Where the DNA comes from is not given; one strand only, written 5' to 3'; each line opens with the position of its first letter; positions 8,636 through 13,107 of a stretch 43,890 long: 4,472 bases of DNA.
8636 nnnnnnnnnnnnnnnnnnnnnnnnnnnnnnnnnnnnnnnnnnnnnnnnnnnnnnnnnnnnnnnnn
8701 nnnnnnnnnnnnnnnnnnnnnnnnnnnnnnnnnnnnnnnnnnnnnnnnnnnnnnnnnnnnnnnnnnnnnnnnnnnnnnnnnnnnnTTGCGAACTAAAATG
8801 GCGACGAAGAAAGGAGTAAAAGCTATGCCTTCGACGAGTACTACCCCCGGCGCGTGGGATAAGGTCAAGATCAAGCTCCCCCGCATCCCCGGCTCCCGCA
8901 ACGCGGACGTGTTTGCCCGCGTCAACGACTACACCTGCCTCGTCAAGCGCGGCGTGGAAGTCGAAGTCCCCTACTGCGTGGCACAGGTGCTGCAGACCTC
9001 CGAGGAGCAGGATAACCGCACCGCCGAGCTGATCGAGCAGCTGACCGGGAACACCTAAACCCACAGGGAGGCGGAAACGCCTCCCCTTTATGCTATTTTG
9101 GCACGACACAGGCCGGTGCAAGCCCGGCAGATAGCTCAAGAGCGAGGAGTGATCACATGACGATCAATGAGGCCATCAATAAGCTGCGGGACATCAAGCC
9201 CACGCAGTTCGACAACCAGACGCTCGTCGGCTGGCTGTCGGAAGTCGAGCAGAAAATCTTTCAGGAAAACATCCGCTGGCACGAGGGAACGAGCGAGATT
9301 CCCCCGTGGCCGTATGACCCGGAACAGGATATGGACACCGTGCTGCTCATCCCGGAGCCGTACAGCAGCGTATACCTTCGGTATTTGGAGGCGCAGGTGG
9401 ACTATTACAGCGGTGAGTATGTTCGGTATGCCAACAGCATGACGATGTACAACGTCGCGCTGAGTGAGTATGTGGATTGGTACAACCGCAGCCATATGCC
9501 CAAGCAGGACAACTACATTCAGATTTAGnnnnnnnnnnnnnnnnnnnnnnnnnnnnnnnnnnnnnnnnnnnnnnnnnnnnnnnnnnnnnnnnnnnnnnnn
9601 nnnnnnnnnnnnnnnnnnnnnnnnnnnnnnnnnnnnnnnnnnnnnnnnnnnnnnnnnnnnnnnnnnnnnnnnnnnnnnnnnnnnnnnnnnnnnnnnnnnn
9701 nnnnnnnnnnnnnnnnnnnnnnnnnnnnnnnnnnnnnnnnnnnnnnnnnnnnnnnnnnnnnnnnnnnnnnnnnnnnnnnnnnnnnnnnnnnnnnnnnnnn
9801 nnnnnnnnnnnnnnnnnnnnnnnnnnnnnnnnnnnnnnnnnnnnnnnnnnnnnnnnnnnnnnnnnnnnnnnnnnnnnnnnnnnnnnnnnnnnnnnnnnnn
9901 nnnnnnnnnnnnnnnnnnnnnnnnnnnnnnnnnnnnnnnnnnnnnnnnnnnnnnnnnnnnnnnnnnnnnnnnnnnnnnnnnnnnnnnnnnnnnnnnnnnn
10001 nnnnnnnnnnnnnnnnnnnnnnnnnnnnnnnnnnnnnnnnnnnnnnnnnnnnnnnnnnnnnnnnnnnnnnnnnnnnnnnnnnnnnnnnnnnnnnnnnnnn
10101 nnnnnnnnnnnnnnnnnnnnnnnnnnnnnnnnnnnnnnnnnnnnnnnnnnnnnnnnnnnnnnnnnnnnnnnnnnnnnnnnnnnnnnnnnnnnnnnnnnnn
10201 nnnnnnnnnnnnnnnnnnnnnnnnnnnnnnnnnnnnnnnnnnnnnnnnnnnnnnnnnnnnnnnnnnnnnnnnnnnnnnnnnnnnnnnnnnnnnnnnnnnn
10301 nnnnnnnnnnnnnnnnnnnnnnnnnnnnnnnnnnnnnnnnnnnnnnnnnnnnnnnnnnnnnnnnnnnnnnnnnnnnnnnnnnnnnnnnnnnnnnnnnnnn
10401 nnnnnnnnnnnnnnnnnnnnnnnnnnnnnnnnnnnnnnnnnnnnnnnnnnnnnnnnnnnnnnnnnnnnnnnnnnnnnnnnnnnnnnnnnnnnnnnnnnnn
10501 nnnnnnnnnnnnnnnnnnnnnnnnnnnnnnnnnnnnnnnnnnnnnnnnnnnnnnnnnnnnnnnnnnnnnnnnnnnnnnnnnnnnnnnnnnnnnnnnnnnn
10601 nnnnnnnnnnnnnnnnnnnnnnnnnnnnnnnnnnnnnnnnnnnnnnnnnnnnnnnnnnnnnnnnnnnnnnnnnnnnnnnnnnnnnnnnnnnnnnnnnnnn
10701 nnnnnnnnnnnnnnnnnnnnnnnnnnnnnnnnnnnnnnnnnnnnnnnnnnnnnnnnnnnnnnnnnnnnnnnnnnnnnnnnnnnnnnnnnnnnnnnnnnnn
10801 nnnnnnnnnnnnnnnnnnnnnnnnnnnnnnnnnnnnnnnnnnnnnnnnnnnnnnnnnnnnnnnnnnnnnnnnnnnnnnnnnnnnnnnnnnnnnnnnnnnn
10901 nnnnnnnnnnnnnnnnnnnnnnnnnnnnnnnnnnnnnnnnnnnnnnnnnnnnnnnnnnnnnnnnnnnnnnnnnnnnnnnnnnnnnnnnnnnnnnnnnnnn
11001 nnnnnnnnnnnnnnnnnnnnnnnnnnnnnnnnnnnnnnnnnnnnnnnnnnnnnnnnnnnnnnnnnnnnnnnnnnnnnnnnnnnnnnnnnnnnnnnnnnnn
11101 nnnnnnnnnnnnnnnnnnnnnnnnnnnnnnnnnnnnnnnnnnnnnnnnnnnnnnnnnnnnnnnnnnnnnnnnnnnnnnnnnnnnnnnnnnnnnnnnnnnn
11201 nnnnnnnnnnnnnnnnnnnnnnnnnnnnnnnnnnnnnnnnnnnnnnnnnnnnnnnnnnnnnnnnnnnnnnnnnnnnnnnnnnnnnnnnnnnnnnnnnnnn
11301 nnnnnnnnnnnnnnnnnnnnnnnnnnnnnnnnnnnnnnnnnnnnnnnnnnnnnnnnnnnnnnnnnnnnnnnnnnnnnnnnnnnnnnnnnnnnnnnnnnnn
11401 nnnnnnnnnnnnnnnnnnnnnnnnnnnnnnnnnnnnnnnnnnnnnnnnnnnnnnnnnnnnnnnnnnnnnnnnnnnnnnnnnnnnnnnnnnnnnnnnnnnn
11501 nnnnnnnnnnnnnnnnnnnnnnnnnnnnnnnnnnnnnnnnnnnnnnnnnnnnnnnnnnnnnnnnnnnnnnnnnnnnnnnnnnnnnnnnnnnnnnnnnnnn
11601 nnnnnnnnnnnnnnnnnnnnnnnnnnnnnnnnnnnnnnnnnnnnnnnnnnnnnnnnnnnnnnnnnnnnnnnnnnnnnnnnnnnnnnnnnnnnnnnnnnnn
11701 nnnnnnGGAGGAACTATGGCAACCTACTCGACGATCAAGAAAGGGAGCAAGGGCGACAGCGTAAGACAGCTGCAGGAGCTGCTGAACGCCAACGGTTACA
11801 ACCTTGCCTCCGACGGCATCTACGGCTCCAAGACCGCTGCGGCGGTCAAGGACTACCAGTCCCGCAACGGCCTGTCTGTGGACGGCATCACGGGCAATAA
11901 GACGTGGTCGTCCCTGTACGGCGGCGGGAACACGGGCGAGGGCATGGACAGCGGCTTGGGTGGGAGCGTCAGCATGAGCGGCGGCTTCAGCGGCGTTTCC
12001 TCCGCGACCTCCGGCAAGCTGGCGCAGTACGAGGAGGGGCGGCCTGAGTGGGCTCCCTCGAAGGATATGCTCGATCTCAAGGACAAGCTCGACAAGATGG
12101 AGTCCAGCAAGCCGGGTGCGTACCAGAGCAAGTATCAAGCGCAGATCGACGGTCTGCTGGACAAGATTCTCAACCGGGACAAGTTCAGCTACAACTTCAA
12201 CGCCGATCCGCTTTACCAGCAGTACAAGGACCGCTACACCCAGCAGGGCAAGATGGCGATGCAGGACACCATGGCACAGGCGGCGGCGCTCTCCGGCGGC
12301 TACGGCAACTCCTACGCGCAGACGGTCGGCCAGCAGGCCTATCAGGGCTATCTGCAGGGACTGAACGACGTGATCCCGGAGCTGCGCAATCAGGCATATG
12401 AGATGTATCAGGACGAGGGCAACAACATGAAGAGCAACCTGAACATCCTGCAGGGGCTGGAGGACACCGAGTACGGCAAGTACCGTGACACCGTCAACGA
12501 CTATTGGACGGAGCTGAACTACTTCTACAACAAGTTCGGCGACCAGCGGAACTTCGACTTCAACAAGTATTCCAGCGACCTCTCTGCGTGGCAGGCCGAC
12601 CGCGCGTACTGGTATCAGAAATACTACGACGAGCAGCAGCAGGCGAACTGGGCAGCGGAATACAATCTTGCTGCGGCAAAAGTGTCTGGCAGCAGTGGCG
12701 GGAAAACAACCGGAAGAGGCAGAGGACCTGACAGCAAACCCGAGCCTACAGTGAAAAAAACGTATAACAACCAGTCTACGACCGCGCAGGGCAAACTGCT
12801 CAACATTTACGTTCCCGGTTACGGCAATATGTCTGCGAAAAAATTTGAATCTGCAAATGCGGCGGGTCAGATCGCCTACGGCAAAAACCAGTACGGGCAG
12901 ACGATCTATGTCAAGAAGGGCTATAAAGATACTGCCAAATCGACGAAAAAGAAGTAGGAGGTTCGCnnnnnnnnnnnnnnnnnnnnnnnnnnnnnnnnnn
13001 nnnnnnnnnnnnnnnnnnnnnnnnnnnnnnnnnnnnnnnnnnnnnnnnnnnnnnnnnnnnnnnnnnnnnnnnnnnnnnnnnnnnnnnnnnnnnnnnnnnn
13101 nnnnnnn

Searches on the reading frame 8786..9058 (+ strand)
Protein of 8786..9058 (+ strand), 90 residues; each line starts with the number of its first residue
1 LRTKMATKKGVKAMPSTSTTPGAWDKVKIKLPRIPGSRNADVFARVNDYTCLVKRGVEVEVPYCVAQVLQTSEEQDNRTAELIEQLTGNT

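Call 3: search_protein_families(library=pfam, proteins=[window:8786-9058:+], max_evalue=0.01)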
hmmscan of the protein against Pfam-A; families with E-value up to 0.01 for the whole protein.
window:8786-9058:+ (90 aa): 0 families

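Call 4: search_protein_families(library=phrogs, proteins=[window:8786-9058:+], max_evalue=0.001)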
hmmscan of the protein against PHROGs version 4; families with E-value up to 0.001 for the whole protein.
window:8786-9058:+ (90 aa): 1 family
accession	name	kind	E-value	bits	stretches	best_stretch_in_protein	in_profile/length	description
phrog_15239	-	unknown function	4.8e-14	53.1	1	17-85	15-83/96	-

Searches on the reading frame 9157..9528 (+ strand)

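Call 3: search_protein_families(library=pfam, proteins=[window:9157-9528:+], max_evalue=0.01)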
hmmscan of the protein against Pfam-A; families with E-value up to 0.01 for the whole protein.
window:9157-9528:+ (123 aa): 0 families

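Call 4: search_protein_families(library=phrogs, proteins=[window:9157-9528:+], max_evalue=0.001)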
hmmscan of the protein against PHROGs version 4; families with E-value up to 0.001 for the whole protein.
window:9157-9528:+ (123 aa): 1 family
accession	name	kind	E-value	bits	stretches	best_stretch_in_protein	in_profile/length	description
phrog_12105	-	unknown function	1.2e-34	120.2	1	1-119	1-119/123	-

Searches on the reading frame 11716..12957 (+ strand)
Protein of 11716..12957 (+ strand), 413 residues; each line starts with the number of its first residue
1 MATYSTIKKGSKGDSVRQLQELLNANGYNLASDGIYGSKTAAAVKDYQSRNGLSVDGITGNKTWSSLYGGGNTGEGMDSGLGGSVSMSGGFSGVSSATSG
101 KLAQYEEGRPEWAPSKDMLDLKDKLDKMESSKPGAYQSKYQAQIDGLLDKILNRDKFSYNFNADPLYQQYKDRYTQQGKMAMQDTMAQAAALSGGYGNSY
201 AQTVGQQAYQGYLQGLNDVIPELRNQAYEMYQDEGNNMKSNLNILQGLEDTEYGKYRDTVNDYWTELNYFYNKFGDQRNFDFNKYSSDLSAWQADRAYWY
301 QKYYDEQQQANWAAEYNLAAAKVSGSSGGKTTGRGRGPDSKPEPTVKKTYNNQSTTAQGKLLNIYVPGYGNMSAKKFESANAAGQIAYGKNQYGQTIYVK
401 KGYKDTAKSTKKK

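Call 83: search_protein_families(library=pfam, proteins=[window:11716-12957:+], max_evalue=0.001)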
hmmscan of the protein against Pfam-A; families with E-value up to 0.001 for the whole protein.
window:11716-12957:+ (413 aa): 2 families
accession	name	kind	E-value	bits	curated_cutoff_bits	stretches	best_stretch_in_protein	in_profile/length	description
PF01471.23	PG_binding_1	-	2.2e-19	69.8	23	1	13-67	2-57/57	Putative peptidoglycan binding domain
PF09374.15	PG_binding_3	-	5e-06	27.1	24.6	0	16-47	3-34/76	Predicted Peptidoglycan domain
